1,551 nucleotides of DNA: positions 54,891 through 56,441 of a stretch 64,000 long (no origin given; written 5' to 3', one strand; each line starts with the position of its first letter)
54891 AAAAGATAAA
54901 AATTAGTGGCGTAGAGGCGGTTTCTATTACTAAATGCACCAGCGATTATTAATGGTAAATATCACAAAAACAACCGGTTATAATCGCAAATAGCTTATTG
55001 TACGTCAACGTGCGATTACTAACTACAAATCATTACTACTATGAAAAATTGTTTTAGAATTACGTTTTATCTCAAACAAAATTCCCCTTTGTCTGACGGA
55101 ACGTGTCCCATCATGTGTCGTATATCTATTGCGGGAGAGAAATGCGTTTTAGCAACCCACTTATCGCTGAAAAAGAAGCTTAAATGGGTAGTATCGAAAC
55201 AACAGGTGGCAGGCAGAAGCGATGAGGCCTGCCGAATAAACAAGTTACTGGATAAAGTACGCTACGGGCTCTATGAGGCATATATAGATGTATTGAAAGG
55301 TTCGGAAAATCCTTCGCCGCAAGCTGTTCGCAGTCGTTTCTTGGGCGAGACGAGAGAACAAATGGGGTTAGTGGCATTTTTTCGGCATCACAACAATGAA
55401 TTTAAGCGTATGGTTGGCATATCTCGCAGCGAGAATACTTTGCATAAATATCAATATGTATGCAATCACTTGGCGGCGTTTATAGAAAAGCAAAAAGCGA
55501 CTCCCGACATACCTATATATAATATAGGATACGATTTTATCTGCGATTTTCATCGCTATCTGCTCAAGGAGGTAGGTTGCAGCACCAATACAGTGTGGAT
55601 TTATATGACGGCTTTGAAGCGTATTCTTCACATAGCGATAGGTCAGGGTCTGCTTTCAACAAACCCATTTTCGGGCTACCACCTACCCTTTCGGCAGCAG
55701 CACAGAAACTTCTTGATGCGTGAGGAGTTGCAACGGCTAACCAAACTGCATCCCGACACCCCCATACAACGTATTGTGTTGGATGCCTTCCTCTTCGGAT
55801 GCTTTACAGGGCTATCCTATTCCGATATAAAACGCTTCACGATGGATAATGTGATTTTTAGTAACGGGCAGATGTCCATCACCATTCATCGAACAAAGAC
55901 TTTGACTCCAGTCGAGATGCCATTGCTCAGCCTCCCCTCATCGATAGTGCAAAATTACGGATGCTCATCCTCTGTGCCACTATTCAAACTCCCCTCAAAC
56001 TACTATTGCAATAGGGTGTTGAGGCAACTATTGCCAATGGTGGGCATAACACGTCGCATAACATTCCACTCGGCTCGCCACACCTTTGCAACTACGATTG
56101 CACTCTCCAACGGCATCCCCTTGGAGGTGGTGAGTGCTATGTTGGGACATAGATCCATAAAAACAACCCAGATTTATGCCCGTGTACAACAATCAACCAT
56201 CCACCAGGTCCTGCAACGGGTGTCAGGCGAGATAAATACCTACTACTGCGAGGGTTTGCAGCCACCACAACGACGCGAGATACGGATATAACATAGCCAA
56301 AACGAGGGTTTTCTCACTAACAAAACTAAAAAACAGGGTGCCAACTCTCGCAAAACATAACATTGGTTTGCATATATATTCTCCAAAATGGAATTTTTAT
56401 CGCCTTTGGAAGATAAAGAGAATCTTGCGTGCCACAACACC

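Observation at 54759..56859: Recombinase-in-the-middle DNA inversion switch toggling between two divergent SusC/SusD pairs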

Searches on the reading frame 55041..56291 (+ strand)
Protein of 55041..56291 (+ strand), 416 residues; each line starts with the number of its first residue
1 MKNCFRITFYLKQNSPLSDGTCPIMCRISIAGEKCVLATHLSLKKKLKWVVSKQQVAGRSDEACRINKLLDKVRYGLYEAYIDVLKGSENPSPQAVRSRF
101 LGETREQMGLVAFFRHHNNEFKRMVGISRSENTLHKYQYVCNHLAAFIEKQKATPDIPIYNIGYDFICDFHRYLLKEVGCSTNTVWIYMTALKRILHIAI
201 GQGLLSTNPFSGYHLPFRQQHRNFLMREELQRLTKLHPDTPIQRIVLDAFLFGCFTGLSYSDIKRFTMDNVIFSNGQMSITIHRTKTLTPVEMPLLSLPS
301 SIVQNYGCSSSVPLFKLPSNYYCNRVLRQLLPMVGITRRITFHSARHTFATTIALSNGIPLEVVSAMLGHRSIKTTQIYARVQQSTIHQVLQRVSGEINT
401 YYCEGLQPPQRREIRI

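Call 5: search_protein_families(library=pfam, proteins=[window:55041-56291:+])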
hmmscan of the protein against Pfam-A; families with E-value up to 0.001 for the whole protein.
window:55041-56291:+ (416 aa): 3 families
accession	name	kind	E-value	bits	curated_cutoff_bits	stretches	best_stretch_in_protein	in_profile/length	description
PF13102.12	Phage_int_SAM_5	-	3e-17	63.2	22.3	1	110-212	2-95/98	Phage integrase SAM-like domain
PF00589.27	Phage_integrase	-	9.9e-16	58.4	27.1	1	225-384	3-170/172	Phage integrase family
PF17293.8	Arm-DNA-bind_5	-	2.1e-07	31.8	22.6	1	9-85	1-76/87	Arm DNA-binding domain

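Call 11: find_encoding_contigs(protein=window:55041-56291:+, flank=10000, max_places=10)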
Protein window:55041-56291:+ (416 aa): 2 contigs read that carry it; 2 places shown.
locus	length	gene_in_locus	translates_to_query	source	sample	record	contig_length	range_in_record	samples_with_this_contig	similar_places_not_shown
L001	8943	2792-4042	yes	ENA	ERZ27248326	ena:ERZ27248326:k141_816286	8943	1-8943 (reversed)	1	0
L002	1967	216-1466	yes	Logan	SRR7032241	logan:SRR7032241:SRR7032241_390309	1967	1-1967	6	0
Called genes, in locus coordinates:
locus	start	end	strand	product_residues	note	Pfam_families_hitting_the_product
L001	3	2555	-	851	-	?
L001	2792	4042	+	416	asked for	PF17293:Arm-DNA-bind_5 (weak), PF13102:Phage_int_SAM_5, PF00589:Phage_integrase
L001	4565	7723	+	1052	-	PF13620:CarboxypepD_reg, PF13715:CarbopepD_reg_2, PF07715:Plug, PF00593:TonB_dep_Rec_b-barrel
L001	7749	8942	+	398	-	?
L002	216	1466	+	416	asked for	PF17293:Arm-DNA-bind_5 (weak), PF13102:Phage_int_SAM_5, PF00589:Phage_integrase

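Call 12: find_homologous_proteins(query=window:55041-56288:+)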
Query window:55041-56288:+ (416 aa): 6668 proteins with E <= 0.001 among 8000 candidates; the best 120 are listed.
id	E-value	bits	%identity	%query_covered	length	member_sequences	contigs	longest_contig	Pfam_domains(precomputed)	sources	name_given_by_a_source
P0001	1.8e-281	951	99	100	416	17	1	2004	PF17293.9,PF13102.13,PF00589.28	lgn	-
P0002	5.3e-144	498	57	97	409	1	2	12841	PF17293.9,PF13102.13,PF00589.28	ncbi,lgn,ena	-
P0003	7.6e-144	498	55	97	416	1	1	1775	PF17293.9,PF13102.13,PF00589.28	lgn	-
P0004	3.2e-142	492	54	97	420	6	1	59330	PF17293.9,PF13102.13,PF00589.28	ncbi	-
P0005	7.8e-141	488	54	97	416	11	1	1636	PF17293.9,PF13102.13,PF00589.28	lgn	-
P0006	1.2e-130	454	49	97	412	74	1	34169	PF17293.9,PF13102.13,PF00589.28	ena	-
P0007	1.3e-130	454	50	99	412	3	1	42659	PF17293.9,PF13102.13,PF00589.28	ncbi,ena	-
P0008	1.4e-130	454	52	96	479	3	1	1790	PF17293.9,PF13102.13,PF00589.28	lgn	-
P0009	3.8e-130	452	52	96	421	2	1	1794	PF17293.9,PF13102.13,PF00589.28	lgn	-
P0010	1.1e-129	451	50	97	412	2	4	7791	PF17293.9,PF13102.13,PF00589.28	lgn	-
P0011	9.3e-129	448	50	97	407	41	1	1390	PF17293.9,PF13102.13,PF00589.28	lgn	-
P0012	4.3e-127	442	47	97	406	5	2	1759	PF17293.9,PF13102.13,PF00589.28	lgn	-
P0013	1.4e-121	424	46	100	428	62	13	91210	PF17293.9,PF13102.13,PF00589.28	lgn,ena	-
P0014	1.7e-121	424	48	98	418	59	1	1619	PF17293.9,PF13102.13,PF00589.28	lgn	-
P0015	1.8e-121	424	46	97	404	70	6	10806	PF17293.9,PF13102.13,PF00589.28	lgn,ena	-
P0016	3.0e-121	423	46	97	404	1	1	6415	PF17293.9,PF13102.13,PF00589.28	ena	-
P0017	5.2e-120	419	47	97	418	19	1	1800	PF17293.9,PF13102.13,PF00589.28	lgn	-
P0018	7.0e-120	419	46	97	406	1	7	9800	PF17293.9,PF13102.13,PF00589.28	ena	-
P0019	8.7e-120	418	46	97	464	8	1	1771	PF17293.9,PF13102.13,PF00589.28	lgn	-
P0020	1.5e-119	418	47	97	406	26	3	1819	PF17293.9,PF13102.13,PF00589.28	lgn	-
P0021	5.8e-119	416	46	97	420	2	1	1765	PF17293.9,PF13102.13,PF00589.28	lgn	-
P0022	9.8e-119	415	47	97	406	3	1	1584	PF17293.9,PF13102.13,PF00589.28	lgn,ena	-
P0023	9.8e-119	415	46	97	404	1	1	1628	PF17293.9,PF13102.13,PF00589.28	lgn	-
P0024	5.6e-118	412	51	85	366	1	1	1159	PF13102.13,PF00589.28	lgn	-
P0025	7.2e-118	412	47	97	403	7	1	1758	PF17293.9,PF13102.13,PF00589.28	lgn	-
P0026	1.7e-117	411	47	97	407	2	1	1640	PF17293.9,PF13102.13,PF00589.28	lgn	-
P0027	4.9e-117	409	49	85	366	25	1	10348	PF13102.13,PF00589.28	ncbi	-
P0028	9.7e-117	408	44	98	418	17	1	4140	PF17293.9,PF13102.13,PF00589.28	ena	-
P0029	3.0e-116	407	47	97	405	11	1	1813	PF17293.9,PF13102.13,PF00589.28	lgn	-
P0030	6.3e-115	402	47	97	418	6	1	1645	PF17293.9,PF13102.13,PF00589.28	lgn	-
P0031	2.4e-114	400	48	97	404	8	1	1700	PF17293.9,PF13102.13,PF00589.28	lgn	-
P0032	2.0e-112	394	46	92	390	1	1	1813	PF17293.9,PF13102.13,PF00589.28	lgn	-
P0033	2.4e-109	384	46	88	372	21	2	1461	PF17293.9,PF13102.13,PF00589.28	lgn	-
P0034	2.9e-108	380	44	97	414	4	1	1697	PF17293.9,PF13102.13,PF00589.28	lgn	-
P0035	2.9e-101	357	43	97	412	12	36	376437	PF17293.9,PF13102.13,PF00589.28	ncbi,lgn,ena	-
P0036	1.0e-100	356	42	96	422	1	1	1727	PF17293.9,PF13102.13,PF00589.28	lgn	-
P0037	4.0e-100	354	42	96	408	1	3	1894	PF17293.9,PF13102.13,PF00589.28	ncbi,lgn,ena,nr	ncbi:MAG: site-specific integrase [Alistipes sp.]|nr:site-specific integrase [Alistipes sp.] MDE6779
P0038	1.4e-99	352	44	96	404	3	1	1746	PF17293.9,PF13102.13,PF00589.28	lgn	-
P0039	6.3e-99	350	42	97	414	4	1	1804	PF17293.9,PF13102.13,PF00589.28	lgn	-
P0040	2.1e-98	348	42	99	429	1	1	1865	PF17293.9,PF13102.13,PF00589.28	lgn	-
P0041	2.7e-98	348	43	96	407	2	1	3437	PF17293.9,PF13102.13,PF00589.28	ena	-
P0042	4.6e-98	347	43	96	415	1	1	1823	PF17293.9,PF13102.13,PF00589.28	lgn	-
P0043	5.8e-98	346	41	96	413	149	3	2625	PF17293.9,PF13102.13,PF00589.28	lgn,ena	-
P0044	1.2e-97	346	41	98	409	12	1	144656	PF17293.9,PF13102.13,PF00589.28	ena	-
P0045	1.4e-97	345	42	97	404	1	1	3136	PF17293.9,PF13102.13,PF00589.28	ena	-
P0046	1.9e-97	345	45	96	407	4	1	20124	PF17293.9,PF13102.13,PF00589.28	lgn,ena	-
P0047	2.0e-97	345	42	96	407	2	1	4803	PF17293.9,PF13102.13,PF00589.28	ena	-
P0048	2.6e-97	344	43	97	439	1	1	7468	PF17293.9,PF13102.13,PF00589.28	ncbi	-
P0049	3.3e-97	344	41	97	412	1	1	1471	PF17293.9,PF13102.13,PF00589.28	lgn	-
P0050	3.7e-97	344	42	97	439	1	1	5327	PF17293.9,PF13102.13,PF00589.28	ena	-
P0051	3.9e-97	344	42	97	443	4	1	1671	PF17293.9,PF13102.13,PF00589.28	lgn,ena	-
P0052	5.4e-97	343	42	97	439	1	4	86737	PF17293.9,PF13102.13,PF00589.28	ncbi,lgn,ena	-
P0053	5.5e-97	343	42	95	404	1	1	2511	PF17293.9,PF13102.13,PF00589.28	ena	-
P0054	8.2e-97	343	42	97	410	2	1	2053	PF17293.9,PF13102.13,PF00589.28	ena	-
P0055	8.5e-97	343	42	97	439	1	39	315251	PF17293.9,PF13102.13,PF00589.28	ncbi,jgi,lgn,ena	-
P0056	8.5e-97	343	42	97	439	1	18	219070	PF17293.9,PF13102.13,PF00589.28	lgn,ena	-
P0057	8.9e-97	343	42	97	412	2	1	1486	PF17293.9,PF13102.13,PF00589.28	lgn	-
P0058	9.9e-97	342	42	97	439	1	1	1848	PF17293.9,PF13102.13,PF00589.28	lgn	-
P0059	1.0e-96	342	42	97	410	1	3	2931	PF17293.9,PF13102.13,PF00589.28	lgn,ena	-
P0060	1.0e-96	342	42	97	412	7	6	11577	PF17293.9,PF13102.13,PF00589.28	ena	-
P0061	1.9e-96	341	41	100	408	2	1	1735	PF17293.9,PF13102.13,PF00589.28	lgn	-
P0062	2.3e-96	341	43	96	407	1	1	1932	PF17293.9,PF13102.13,PF00589.28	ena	-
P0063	2.8e-96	341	41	97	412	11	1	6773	PF17293.9,PF13102.13,PF00589.28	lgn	-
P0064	3.2e-96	341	40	99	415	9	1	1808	PF17293.9,PF13102.13,PF00589.28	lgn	-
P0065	3.2e-96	341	42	96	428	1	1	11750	PF17293.9,PF13102.13,PF00589.28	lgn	-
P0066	3.3e-96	341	41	97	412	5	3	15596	PF17293.9,PF13102.13,PF00589.28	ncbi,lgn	-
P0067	5.0e-96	340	41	96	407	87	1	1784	PF17293.9,PF13102.13,PF00589.28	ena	-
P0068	5.5e-96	340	42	97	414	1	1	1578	PF17293.9,PF13102.13,PF00589.28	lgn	-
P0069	5.6e-96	340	42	97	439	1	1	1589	PF17293.9,PF13102.13,PF00589.28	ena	-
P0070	5.9e-96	340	42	97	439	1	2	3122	PF17293.9,PF13102.13,PF00589.28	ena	-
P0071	6.1e-96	340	42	97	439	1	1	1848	PF17293.9,PF13102.13,PF00589.28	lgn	-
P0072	6.6e-96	340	42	97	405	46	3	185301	PF17293.9,PF13102.13,PF00589.28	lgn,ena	-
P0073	7.2e-96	340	41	97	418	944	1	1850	PF17293.9,PF13102.13,PF00589.28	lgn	-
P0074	8.4e-96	339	42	97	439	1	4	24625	PF17293.9,PF13102.13,PF00589.28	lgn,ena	-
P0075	8.8e-96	339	42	97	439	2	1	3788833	PF17293.9,PF13102.13,PF00589.28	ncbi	-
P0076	9.6e-96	339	42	97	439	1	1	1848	PF17293.9,PF13102.13,PF00589.28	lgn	-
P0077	9.7e-96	339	42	97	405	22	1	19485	PF17293.9,PF13102.13,PF00589.28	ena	-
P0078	1.1e-95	339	42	97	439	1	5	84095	PF17293.9,PF13102.13,PF00589.28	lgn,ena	-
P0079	1.1e-95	339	42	97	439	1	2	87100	PF17293.9,PF13102.13,PF00589.28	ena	-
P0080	1.2e-95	339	42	97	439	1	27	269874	PF17293.9,PF13102.13,PF00589.28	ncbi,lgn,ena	-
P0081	1.2e-95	339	42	97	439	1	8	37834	PF17293.9,PF13102.13,PF00589.28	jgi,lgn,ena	-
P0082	1.2e-95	339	41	98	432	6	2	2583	PF17293.9,PF13102.13,PF00589.28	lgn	-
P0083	1.4e-95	339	43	96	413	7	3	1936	PF17293.9,PF13102.13,PF00589.28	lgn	-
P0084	1.6e-95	338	42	97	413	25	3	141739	PF17293.9,PF13102.13,PF00589.28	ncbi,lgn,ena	-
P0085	1.7e-95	338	42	97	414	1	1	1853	PF17293.9,PF13102.13,PF00589.28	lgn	-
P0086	1.8e-95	338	41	96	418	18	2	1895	PF17293.9,PF13102.13,PF00589.28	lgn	-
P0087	2.0e-95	338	42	97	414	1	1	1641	PF17293.9,PF13102.13,PF00589.28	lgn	-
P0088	2.0e-95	338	41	99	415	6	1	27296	PF17293.9,PF13102.13,PF00589.28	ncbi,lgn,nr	ncbi:MAG: site-specific integrase [Alistipes sp.]|nr:site-specific integrase [Alistipes sp.]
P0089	2.3e-95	338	41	97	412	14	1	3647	PF17293.9,PF13102.13,PF00589.28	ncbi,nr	ncbi:MAG: site-specific integrase [Alistipes sp.]|nr:site-specific integrase [Alistipes sp.]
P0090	2.4e-95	338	43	95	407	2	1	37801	PF17293.9,PF13102.13,PF00589.28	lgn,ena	-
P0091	2.5e-95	338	42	96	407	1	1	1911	PF17293.9,PF13102.13,PF00589.28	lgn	-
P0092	3.0e-95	338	42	97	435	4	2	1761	PF17293.9,PF13102.13,PF00589.28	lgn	-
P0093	3.4e-95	337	42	97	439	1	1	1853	PF17293.9,PF13102.13,PF00589.28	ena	-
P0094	3.8e-95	337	42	97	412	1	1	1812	PF17293.9,PF13102.13,PF00589.28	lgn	-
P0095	5.8e-95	337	40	97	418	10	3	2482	PF17293.9,PF13102.13,PF00589.28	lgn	-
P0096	6.1e-95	337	42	97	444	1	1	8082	PF17293.9,PF13102.13,PF00589.28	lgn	-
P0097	6.2e-95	337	42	97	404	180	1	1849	PF17293.9,PF13102.13,PF00589.28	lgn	-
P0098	6.6e-95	336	42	97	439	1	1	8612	PF17293.9,PF13102.13,PF00589.28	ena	-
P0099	6.7e-95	336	42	97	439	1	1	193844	PF17293.9,PF13102.13,PF00589.28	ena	-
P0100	7.1e-95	336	41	97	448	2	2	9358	PF17293.9,PF13102.13,PF00589.28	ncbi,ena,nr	ncbi:MAG: site-specific integrase [Alistipes sp.]|nr:site-specific integrase [Alistipes sp.]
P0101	7.2e-95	336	43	96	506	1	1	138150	PF17293.9,PF13102.13,PF00589.28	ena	-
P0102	9.0e-95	336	42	96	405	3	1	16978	PF17293.9,PF13102.13,PF00589.28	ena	-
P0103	9.6e-95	336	42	97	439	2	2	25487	PF17293.9,PF13102.13,PF00589.28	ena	-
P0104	9.7e-95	336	41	99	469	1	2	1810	PF17293.9,PF13102.13,PF00589.28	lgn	-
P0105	9.8e-95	336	40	97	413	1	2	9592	PF17293.9,PF13102.13,PF00589.28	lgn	-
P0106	1.0e-94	336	42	99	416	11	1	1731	PF17293.9,PF13102.13,PF00589.28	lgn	-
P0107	1.3e-94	335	42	97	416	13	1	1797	PF17293.9,PF13102.13,PF00589.28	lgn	-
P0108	1.3e-94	335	42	96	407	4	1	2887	PF17293.9,PF13102.13,PF00589.28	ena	-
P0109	1.4e-94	335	41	99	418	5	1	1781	PF17293.9,PF13102.13,PF00589.28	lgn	-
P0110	1.7e-94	335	41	99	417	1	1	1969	PF17293.9,PF13102.13,PF00589.28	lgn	-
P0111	2.0e-94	335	41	97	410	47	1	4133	PF17293.9,PF13102.13,PF00589.28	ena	-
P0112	2.8e-94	334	40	99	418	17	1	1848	PF17293.9,PF13102.13,PF00589.28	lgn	-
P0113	4.7e-94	334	40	98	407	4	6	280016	PF17293.9,PF13102.13,PF00589.28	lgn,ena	-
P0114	5.1e-94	334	42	97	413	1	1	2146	PF17293.9,PF13102.13,PF00589.28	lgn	-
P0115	5.4e-94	333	41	95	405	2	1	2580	PF17293.9,PF13102.13,PF00589.28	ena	-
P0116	6.4e-94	333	41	97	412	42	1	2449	PF17293.9,PF13102.13,PF00589.28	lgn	-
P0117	7.3e-94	333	41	98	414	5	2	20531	PF17293.9,PF13102.13,PF00589.28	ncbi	-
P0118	7.3e-94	333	40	97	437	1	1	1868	PF17293.9,PF13102.13,PF00589.28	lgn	-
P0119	8.4e-94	333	42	97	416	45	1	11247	PF17293.9,PF13102.13,PF00589.28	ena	-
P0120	1.0e-93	333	42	98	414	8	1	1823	PF17293.9,PF13102.13,PF00589.28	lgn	-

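Call 13: find_related_loci(query=window:55041-56288:+, collection=genome_contigs, flank=6000)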
Query window:55041-56288:+ (416 aa) in genome_contigs; peptide patterns used: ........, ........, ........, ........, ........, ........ (x = any residue, [..] = any of these).
32 stretches matched a pattern, but none encodes a relative of the query by tblastn (E <= 1e-3).

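Call 17: find_encoding_contigs(protein=P0002, flank=8000, max_places=6)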
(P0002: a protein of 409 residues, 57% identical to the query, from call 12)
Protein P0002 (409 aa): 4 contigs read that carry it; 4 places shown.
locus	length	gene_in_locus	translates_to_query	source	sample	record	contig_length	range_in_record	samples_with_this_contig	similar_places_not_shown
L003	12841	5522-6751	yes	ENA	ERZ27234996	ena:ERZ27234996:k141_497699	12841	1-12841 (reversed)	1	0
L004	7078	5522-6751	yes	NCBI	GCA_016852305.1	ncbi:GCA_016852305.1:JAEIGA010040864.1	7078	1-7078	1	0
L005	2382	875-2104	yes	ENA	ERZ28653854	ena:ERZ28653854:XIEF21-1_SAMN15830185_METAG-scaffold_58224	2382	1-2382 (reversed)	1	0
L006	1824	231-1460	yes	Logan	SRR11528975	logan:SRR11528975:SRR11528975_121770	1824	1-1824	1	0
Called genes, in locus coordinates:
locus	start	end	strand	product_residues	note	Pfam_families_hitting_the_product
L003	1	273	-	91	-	?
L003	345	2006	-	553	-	PF14322:SusD-like_3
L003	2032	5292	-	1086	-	PF13620:CarboxypepD_reg, PF13715:CarbopepD_reg_2, PF07715:Plug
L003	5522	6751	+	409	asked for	PF17293:Arm-DNA-bind_5, PF13102:Phage_int_SAM_5, PF00589:Phage_integrase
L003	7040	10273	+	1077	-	PF13620:CarboxypepD_reg, PF13715:CarbopepD_reg_2, PF07715:Plug, PF00593:TonB_dep_Rec_b-barrel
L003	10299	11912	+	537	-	PF14322:SusD-like_3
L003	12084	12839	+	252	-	?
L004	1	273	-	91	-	?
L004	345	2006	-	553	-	PF14322:SusD-like_3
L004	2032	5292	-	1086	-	PF13620:CarboxypepD_reg, PF13715:CarbopepD_reg_2, PF07715:Plug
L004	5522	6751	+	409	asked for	PF17293:Arm-DNA-bind_5, PF13102:Phage_int_SAM_5, PF00589:Phage_integrase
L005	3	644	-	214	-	?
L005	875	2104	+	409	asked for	PF17293:Arm-DNA-bind_5, PF13102:Phage_int_SAM_5, PF00589:Phage_integrase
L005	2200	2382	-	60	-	?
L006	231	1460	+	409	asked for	PF17293:Arm-DNA-bind_5, PF13102:Phage_int_SAM_5, PF00589:Phage_integrase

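Call 18: find_encoding_contigs(protein=P0004, flank=8000, max_places=6)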
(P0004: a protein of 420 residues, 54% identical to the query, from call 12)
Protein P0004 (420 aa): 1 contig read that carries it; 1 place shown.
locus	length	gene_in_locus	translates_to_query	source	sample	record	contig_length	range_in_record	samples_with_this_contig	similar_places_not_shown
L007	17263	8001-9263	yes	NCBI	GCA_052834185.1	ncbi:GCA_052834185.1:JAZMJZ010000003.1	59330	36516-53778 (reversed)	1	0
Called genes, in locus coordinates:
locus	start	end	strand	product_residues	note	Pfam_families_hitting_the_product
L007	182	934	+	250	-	PF00121:TIM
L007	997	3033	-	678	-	PF02922:CBM_48, PF00128:Alpha-amylase, PF02806:Alpha-amylase_C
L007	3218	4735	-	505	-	PF14322:SusD-like_3, PF07980:SusD_RagB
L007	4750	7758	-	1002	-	PF13620:CarboxypepD_reg, PF13715:CarbopepD_reg_2, PF07715:Plug, PF00593:TonB_dep_Rec_b-barrel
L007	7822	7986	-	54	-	-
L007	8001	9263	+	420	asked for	PF17293:Arm-DNA-bind_5, PF13102:Phage_int_SAM_5, PF00589:Phage_integrase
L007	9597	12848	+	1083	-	PF13620:CarboxypepD_reg, PF13715:CarbopepD_reg_2, PF07715:Plug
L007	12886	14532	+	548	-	PF14322:SusD-like_3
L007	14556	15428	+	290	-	-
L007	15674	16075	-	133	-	-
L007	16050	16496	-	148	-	PF05105:Phage_holin_4_1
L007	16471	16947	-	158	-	PF20459:DUF6712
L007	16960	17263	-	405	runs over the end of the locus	PF04860:Phage_portal (weak)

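Call 19: find_encoding_contigs(protein=P0013, flank=8000, max_places=10)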
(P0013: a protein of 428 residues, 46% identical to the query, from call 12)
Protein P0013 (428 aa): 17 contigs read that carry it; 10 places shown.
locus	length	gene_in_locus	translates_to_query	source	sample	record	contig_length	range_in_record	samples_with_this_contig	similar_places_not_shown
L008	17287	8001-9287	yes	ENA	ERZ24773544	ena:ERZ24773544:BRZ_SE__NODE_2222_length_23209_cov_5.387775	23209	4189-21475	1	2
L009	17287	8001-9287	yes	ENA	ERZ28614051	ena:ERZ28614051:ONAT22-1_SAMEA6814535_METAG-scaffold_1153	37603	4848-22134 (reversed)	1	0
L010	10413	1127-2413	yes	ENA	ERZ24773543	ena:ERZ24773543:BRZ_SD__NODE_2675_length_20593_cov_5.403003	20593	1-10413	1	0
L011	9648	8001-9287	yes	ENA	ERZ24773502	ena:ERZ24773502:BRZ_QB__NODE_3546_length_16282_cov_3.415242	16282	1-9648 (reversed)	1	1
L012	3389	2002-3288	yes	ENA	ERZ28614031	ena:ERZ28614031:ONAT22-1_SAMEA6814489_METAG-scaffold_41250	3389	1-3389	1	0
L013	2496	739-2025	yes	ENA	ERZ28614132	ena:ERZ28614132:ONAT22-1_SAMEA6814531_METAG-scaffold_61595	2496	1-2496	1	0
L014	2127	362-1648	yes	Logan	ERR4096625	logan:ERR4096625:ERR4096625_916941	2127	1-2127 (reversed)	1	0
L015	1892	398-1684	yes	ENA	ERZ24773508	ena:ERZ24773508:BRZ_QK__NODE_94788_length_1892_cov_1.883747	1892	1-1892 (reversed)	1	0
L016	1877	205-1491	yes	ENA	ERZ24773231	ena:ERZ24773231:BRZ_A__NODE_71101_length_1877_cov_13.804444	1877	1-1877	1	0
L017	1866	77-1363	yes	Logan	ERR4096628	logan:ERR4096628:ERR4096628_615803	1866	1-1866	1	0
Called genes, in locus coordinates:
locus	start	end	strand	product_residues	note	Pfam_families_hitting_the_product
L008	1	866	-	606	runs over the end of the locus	PF01336:tRNA_anti-codon, PF00152:tRNA-synt_2, PF02938:GAD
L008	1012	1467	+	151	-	PF00383:dCMP_cyt_deam_1, PF14437:MafB19-deam, PF14439:Bd3614-deam (weak)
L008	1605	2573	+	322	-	PF12895:ANAPC3 (faint), PF13424:TPR_12 (faint), PF00515:TPR_1 (faint), PF07719:TPR_2 (faint), PF13181:TPR_8 (faint), PF13428:TPR_14 (faint), PF13432:TPR_16 (faint), PF14559:TPR_19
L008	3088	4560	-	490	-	PF14322:SusD-like_3, PF07980:SusD_RagB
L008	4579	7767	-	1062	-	PF13620:CarboxypepD_reg, PF13715:CarbopepD_reg_2, PF07715:Plug, PF00593:TonB_dep_Rec_b-barrel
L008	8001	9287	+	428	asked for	PF17293:Arm-DNA-bind_5, PF13102:Phage_int_SAM_5, PF00589:Phage_integrase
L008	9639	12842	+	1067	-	PF13620:CarboxypepD_reg, PF13715:CarbopepD_reg_2, PF07715:Plug, PF00593:TonB_dep_Rec_b-barrel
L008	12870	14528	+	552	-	PF14322:SusD-like_3, PF07980:SusD_RagB (weak)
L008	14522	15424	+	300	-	-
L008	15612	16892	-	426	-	PF00860:Xan_ur_permease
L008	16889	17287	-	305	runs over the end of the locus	-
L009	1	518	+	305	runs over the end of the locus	-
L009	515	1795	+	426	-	PF00860:Xan_ur_permease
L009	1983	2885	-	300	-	-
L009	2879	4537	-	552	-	PF14322:SusD-like_3, PF07980:SusD_RagB (weak)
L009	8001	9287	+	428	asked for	PF17293:Arm-DNA-bind_5, PF13102:Phage_int_SAM_5, PF00589:Phage_integrase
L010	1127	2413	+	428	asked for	PF17293:Arm-DNA-bind_5, PF13102:Phage_int_SAM_5, PF00589:Phage_integrase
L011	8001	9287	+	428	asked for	PF17293:Arm-DNA-bind_5, PF13102:Phage_int_SAM_5, PF00589:Phage_integrase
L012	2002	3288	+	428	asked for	PF17293:Arm-DNA-bind_5, PF13102:Phage_int_SAM_5, PF00589:Phage_integrase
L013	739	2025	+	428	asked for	PF17293:Arm-DNA-bind_5, PF13102:Phage_int_SAM_5, PF00589:Phage_integrase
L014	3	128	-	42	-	?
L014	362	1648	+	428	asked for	PF17293:Arm-DNA-bind_5, PF13102:Phage_int_SAM_5, PF00589:Phage_integrase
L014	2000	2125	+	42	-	?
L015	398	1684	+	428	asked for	PF17293:Arm-DNA-bind_5, PF13102:Phage_int_SAM_5, PF00589:Phage_integrase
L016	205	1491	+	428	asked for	PF17293:Arm-DNA-bind_5, PF13102:Phage_int_SAM_5, PF00589:Phage_integrase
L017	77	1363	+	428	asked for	PF17293:Arm-DNA-bind_5, PF13102:Phage_int_SAM_5, PF00589:Phage_integrase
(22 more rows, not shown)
